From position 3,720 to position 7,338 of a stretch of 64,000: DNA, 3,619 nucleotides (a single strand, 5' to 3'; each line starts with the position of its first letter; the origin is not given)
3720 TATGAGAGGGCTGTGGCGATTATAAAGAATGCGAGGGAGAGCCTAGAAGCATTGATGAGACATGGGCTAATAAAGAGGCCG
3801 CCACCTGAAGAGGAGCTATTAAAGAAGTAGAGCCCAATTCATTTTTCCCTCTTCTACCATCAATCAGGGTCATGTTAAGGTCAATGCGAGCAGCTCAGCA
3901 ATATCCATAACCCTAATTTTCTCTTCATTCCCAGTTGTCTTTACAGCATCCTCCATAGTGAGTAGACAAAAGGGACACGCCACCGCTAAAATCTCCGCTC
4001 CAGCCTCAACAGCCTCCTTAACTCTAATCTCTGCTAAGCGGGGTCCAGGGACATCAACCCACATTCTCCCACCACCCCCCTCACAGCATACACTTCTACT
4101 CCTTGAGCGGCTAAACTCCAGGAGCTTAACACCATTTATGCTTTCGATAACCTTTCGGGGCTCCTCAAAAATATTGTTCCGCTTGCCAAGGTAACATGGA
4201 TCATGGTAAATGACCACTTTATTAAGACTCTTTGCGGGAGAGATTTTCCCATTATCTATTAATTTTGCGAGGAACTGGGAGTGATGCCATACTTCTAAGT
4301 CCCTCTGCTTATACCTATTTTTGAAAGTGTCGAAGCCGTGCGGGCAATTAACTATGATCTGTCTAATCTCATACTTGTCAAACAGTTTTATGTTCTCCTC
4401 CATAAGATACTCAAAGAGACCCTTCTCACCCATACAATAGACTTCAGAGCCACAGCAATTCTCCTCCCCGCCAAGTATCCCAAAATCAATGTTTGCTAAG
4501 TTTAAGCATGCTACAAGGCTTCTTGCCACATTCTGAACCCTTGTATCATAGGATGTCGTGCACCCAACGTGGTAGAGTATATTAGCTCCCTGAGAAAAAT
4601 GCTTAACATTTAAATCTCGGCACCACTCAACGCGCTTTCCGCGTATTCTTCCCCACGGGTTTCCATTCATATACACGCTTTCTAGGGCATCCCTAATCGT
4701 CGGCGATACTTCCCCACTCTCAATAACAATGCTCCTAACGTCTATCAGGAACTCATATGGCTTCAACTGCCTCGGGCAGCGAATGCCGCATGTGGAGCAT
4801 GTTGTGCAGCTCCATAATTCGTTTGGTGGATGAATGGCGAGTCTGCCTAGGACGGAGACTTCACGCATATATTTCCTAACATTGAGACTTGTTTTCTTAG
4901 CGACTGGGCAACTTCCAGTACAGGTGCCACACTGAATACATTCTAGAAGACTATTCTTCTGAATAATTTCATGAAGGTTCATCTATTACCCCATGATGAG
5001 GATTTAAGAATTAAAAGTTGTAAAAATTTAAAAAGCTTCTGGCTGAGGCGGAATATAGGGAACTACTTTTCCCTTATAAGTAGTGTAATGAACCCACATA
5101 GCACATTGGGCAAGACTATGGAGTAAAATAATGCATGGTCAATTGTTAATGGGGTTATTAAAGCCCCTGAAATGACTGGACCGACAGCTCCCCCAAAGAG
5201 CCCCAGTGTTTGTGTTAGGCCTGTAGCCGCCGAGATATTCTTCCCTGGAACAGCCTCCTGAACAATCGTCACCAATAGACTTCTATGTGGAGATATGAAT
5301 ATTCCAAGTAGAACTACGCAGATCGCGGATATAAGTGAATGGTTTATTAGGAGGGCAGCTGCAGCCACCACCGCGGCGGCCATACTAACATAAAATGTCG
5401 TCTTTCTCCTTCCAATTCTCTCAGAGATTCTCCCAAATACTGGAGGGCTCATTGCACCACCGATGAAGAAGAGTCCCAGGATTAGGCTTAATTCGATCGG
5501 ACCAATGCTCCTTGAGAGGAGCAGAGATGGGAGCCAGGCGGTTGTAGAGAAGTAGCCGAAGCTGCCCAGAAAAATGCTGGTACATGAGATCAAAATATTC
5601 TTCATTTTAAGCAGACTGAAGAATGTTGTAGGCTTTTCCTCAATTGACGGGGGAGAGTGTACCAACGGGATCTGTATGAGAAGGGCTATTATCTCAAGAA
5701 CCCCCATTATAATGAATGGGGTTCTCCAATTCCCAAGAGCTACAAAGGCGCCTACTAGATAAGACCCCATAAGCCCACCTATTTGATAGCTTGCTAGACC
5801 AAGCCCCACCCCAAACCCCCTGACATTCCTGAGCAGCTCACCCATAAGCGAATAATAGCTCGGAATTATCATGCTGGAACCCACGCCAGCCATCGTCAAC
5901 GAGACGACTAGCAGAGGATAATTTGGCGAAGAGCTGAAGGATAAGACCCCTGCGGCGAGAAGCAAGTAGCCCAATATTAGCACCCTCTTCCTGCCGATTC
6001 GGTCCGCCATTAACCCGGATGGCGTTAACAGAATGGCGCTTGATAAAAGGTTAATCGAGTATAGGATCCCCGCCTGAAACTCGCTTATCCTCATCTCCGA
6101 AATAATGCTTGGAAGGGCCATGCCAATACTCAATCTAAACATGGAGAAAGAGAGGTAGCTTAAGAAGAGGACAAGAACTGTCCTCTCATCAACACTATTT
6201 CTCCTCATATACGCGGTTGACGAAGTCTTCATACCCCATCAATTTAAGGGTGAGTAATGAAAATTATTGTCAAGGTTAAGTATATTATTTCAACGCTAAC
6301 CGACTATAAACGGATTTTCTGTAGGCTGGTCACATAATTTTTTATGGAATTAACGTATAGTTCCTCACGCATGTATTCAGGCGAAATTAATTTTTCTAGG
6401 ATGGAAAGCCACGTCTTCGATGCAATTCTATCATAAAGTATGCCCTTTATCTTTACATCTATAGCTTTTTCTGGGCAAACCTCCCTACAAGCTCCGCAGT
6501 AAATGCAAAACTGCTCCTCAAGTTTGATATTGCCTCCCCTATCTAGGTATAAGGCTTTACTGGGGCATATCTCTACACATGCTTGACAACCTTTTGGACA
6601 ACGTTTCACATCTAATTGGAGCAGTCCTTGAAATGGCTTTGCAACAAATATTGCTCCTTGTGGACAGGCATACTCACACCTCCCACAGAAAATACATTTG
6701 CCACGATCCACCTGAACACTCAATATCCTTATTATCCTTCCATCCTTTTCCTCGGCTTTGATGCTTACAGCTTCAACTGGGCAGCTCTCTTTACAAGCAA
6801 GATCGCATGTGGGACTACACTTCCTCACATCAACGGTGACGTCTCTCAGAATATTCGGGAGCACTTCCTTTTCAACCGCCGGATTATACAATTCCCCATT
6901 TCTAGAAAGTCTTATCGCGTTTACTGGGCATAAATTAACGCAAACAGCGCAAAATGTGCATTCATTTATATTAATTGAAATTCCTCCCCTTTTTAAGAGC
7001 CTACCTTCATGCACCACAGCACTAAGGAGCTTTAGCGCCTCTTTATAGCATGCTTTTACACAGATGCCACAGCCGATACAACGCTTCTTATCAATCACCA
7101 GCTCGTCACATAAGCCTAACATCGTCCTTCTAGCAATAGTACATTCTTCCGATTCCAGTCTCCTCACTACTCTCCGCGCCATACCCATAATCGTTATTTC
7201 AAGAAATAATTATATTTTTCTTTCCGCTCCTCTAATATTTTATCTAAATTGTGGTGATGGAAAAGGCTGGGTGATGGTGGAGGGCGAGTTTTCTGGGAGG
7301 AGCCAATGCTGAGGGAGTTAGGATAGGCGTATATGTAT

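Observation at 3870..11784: Redox island combining HdrA, an HdrD-like CCG protein, polyferredoxin, a 4-cluster ferredoxin and EtfAB, with HdrA where FixC normally sits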

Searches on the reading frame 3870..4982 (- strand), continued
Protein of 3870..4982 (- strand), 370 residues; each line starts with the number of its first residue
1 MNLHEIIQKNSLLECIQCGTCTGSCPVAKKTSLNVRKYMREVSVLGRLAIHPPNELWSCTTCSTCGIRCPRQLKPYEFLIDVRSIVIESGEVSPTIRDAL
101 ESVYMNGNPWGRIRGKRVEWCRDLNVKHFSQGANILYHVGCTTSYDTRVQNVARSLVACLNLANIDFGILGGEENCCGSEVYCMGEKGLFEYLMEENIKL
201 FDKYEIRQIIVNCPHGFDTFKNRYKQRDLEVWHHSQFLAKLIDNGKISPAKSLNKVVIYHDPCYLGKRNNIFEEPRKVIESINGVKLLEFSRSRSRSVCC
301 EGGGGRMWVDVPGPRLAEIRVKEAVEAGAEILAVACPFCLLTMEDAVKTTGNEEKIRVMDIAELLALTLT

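Call 93: search_solved_structures(query=L096:13517-15079:+, max_evalue=0.00001)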
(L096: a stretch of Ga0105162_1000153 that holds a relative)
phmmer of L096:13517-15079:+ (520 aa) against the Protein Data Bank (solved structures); distinct sequences matched with E-value up to 0.00001: 26.
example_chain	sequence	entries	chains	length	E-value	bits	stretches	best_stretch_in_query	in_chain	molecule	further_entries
9ojn_A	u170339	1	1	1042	4.5e-54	186.9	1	200-515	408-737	Iron-sulfur-binding reductase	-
1kf6_B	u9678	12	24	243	2e-45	158.3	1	5-228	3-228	FUMARATE REDUCTASE IRON-SULFUR PROTEIN | Fumarate reductase iron-sulfur subunit | Fumarate reductase (Anaerobic), Fe-S subunit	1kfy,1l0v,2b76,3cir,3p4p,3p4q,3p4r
6lum_B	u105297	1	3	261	2.8e-43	151.3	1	2-231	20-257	Succinate dehydrogenase subunit B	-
1zoy_B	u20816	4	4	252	1.3e-41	145.7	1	7-231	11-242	Iron-sulfur protein | Succinate dehydrogenase [ubiquinone] iron-sulfur subunit, mitochondrial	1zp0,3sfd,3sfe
3abv_B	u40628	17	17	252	1.3e-41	145.7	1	7-231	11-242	Succinate dehydrogenase [ubiquinone] iron-sulfur subunit, mitochondrial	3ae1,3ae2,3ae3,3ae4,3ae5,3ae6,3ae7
4ytp_B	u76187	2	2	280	1.9e-41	145.2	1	7-231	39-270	Succinate dehydrogenase [ubiquinone] iron-sulfur subunit, mitochondrial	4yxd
8gs8_B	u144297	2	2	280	2.4e-41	144.8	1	7-231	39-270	Succinate dehydrogenase [ubiquinone] iron-sulfur subunit, mitochondrial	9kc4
1yq3_B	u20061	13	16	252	4.2e-41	144.1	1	7-231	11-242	succinate dehydrogenase Ip subunit | Succinate dehydrogenase [ubiquinone] iron-sulfur subunit, mitochondrial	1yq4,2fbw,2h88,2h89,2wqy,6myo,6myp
9fq7_2N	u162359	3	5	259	3.4e-39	137.7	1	8-230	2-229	Succinate dehydrogenase [ubiquinone] iron-sulfur subunit, mitochondrial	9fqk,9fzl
2wp9_B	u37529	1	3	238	9.4e-39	136.3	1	8-233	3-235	SUCCINATE DEHYDROGENASE IRON-SULFUR SUBUNIT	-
9kps_B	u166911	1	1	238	1.9e-38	135.3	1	8-228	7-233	Succinate dehydrogenase [ubiquinone] iron-sulfur subunit, mitochondrial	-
9kpt_B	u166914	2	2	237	2.2e-38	135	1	8-228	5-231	Succinate dehydrogenase [ubiquinone] iron-sulfur subunit, mitochondrial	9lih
9kq3_B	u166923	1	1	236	2.5e-38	134.9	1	8-228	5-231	Succinate dehydrogenase [ubiquinone] iron-sulfur subunit, mitochondrial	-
9qdl_B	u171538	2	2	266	2.6e-38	134.8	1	7-228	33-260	Succinate dehydrogenase [ubiquinone] iron-sulfur subunit, mitochondrial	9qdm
9lig_B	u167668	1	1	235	2.7e-38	134.8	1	8-228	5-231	Succinate dehydrogenase [ubiquinone] iron-sulfur subunit, mitochondrial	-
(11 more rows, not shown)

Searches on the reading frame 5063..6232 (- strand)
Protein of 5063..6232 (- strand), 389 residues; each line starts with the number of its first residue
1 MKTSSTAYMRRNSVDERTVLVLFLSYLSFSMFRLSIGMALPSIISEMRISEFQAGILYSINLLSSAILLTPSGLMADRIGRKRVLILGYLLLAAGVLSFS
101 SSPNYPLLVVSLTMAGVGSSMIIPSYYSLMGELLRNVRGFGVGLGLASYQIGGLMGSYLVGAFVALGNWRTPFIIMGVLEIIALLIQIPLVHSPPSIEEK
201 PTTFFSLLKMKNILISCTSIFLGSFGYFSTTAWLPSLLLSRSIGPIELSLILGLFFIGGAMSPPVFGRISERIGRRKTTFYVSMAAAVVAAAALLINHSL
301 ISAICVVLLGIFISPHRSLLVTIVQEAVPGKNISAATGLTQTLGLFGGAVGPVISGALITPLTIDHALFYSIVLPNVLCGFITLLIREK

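Call 3: search_protein_families(library=pfam, proteins=[window:5063-6232:-])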
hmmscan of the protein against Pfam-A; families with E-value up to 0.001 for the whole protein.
window:5063-6232:- (389 aa): 6 families
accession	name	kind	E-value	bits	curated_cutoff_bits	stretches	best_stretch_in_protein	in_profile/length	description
PF07690.21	MFS_1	-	1e-49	169.8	33.4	2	22-237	5-228/347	Major Facilitator Superfamily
PF06609.19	TRI12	-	5.1e-08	32.3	23.2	1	37-197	64-222/599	Fungal trichothecene efflux pump (TRI12)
PF00083.30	Sugar_tr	-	2.5e-06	27.1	22.3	0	50-188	44-189/452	Sugar (and other) transporter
PF06779.20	MFS_4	-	5.8e-06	26.3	26.3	1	33-358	9-338/364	Uncharacterised MFS-type transporter YbfB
PF13347.12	MFS_2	-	2.1e-05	23.7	27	0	247-328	260-343/427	MFS/sugar transport protein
PF12832.13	MFS_1_like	-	0.00093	18.8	25.2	1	237-313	25-104/373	MFS_1 like family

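Call 4: search_protein_families(library=ncbifam, proteins=[window:5063-6232:-])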
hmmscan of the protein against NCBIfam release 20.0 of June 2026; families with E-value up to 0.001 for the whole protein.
window:5063-6232:- (389 aa): 42 families (the best 25 are shown)
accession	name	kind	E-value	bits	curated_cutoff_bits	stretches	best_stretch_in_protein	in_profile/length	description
TIGR00895.1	2A0115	subfamily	5.3e-32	111.2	418.55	2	16-192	16-193/398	aromatic acid/H+ symport family MFS transporter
NF008586.0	PRK11551.1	equivalog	1e-21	77.4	410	1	34-363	32-372/406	3-(3-hydroxy-phenyl)propionate transporter MhpT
TIGR00890.1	2A0111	subfamily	1.6e-20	73.4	374.85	1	23-368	9-364/377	oxalate/formate antiport family MFS transporter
TIGR00893.1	2A0114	subfamily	1e-19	70.8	395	2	199-385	203-397/399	D-galactonate transporter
TIGR00881.1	2A0104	subfamily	4.7e-19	68.7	407.75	2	23-196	1-176/379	phosphoglycerate transporter protein PgtP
TIGR00880.1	2_A_01_02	superfamily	1e-18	67.8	131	2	71-189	17-136/141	multidrug resistance protein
TIGR00883.1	2A0106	subfamily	3.2e-16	59.4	443.45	2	169-372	169-392/400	metabolite/H+ symporter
NF053757.1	BclibactTpBcbE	equivalog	4.4e-16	58.8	600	1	39-211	24-204/394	bacillibactin exporter BcbE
TIGR00896.1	CynX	subfamily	3.3e-15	56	406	1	34-359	17-346/355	CynX/NimT family MFS transporter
NF049980.1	SfMCT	equivalog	1.1e-12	47.3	320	1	43-196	28-182/378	L-lactate MFS transporter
NF007799.0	PRK10504.1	subfamily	9.7e-11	41.2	426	1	35-187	28-184/471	multidrug transporter subunit MdtD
TIGR00891.1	2A0112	subfamily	1.2e-10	41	552.9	1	13-187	8-185/405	sialate:H+ symport family MFS transporter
NF003024.0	PRK03893.1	subfamily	2.2e-10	40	604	1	17-183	21-187/497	sialate:H+ symport family MFS transporter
TIGR00898.1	2A0119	subfamily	3.7e-09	35.9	550.75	1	71-134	145-208/506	cation transport protein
NF033896.2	MFS_LfrA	equivalog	3.8e-09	35.7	825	1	19-201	22-204/504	efflux MFS transporter LfrA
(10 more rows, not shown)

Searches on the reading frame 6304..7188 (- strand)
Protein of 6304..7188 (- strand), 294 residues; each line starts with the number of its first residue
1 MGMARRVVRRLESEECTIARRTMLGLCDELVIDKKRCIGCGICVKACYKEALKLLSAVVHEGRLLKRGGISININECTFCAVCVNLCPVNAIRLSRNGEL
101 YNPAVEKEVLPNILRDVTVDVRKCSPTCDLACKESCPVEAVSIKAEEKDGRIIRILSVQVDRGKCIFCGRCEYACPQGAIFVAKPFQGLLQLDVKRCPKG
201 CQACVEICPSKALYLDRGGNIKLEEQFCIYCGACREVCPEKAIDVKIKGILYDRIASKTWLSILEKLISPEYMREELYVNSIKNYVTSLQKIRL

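Call 3: search_protein_families(library=pfam, proteins=[window:6304-7188:-])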
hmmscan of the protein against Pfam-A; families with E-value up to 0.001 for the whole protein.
window:6304-7188:- (294 aa): 15 families
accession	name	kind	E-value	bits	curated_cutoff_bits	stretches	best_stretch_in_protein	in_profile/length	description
PF00037.32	Fer4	-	7.3e-32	108.3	21.1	4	158-180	1-23/24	4Fe-4S binding domain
PF12838.12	Fer4_7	-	1.5e-25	89.8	27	3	36-91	1-52/52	4Fe-4S dicluster domain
PF13237.11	Fer4_10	-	1.3e-19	70.3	25.5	3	30-88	2-53/53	4Fe-4S dicluster domain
PF13187.11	Fer4_9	-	4e-19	68.8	27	3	197-243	2-52/52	4Fe-4S dicluster domain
PF14697.11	Fer4_21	-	7.7e-19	68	35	2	31-94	2-59/59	4Fe-4S dicluster domain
PF13484.11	Fer4_16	-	7.5e-17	62.3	30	0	228-250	2-23/66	4Fe-4S double cluster binding domain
PF12797.12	Fer4_2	-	9.7e-14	50.7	24.5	1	31-47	4-20/22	4Fe-4S binding domain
PF25160.1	LdpA_Fe-S-bd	-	1.5e-13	50.7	27.6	2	124-180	1-43/49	LdpA Fe-S cluster-binding domain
PF12837.12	Fer4_6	-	1.1e-12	47.7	25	2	158-180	2-24/24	4Fe-4S binding domain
PF12798.12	Fer4_3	-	3.9e-12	46.4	27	0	228-242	1-15/15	4Fe-4S binding domain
PF13183.11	Fer4_8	-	1.6e-09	38.6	27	0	35-90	3-67/68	4Fe-4S dicluster domain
PF13459.11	Fer4_15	-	2e-06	28.9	22.4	0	31-50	2-20/66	4Fe-4S single cluster domain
PF12800.12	Fer4_4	-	7.9e-05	23.1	24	0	35-47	2-14/17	4Fe-4S binding domain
PF13370.11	Fer4_13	-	0.0003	21.9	24.5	0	226-240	4-18/58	4Fe-4S single cluster domain of Ferredoxin I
PF13534.11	Fer4_17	-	0.00046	21.1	22.2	0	36-48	1-13/61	4Fe-4S dicluster domain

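Call 4: search_protein_families(library=ncbifam, proteins=[window:6304-7188:-])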
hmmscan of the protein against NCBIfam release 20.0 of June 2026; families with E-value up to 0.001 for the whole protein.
window:6304-7188:- (294 aa): 96 families (the best 25 are shown)
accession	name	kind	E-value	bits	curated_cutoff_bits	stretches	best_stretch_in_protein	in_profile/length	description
NF042909.1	FMH_DH_FwdF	exception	2.2e-43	148.6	375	1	29-267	93-335/336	tungsten-dependent formylmethanofuran dehydrogenase subunit FwdF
TIGR01971.1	NuoI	subfamily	8.6e-30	102.8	113.05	3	33-100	40-106/121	NADH-quinone oxidoreductase, chain I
NF009053.0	PRK12387.1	subfamily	2.1e-29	102.6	204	3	130-186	44-96/180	formate hydrogenlyase complex iron-sulfur subunit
NF006076.0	PRK08222.1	equivalog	1.9e-23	83.2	270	3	128-186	43-96/181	hydrogenase 4 subunit H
NF040612.1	F420_dehyd_FpoI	exception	4.4e-22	78.4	180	2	7-93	18-100/135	F420H2 dehydrogenase subunit FpoI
NF006221.0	PRK08348.1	subfamily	5.5e-22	77.9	124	3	182-246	31-95/136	NADH-plastoquinone oxidoreductase subunit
NF004536.0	PRK05888.1-1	equivalog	4.3e-20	71.8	212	2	127-186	62-120/180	NADH-quinone oxidoreductase subunit NuoI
NF004543.0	PRK05888.2-5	equivalog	5.7e-20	71.7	243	3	32-97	56-120/217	NADH-quinone oxidoreductase subunit NuoI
NF040864.1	HgcB_ferredoxin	equivalog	9e-19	67.1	99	2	190-247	9-65/93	mercury methylation ferredoxin HgcB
NF045874.1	Vhu_polyferre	exception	4e-18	65.3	600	2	77-248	89-248/381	F420-non-reducing hydrogenase associated-polyferredoxin VhuB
TIGR02700.1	flavo_MJ0208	hypoth_equivalog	5.2e-17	61.9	251.35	3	148-214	133-195/234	dihydromethanopterin reductase (acceptor)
TIGR02512.1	FeFe_hydrog_A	subfamily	7.7e-17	61.2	405.95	2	30-94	2-69/375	[FeFe] hydrogenase, group A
TIGR02179.1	PorD_KorD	subfamily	1.1e-16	60.7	60.05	3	156-215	18-74/78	2-oxoacid:acceptor oxidoreductase, delta subunit, pyruvate/2-ketoisovalerate family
NF004542.0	PRK05888.2-3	equivalog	1.8e-16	60.2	248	1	32-109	80-153/203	NADH-quinone oxidoreductase subunit NuoI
NF058577.1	FdxA_fam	equivalog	1.8e-16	60.1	65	2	201-242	12-52/52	4Fe-4S ferredoxin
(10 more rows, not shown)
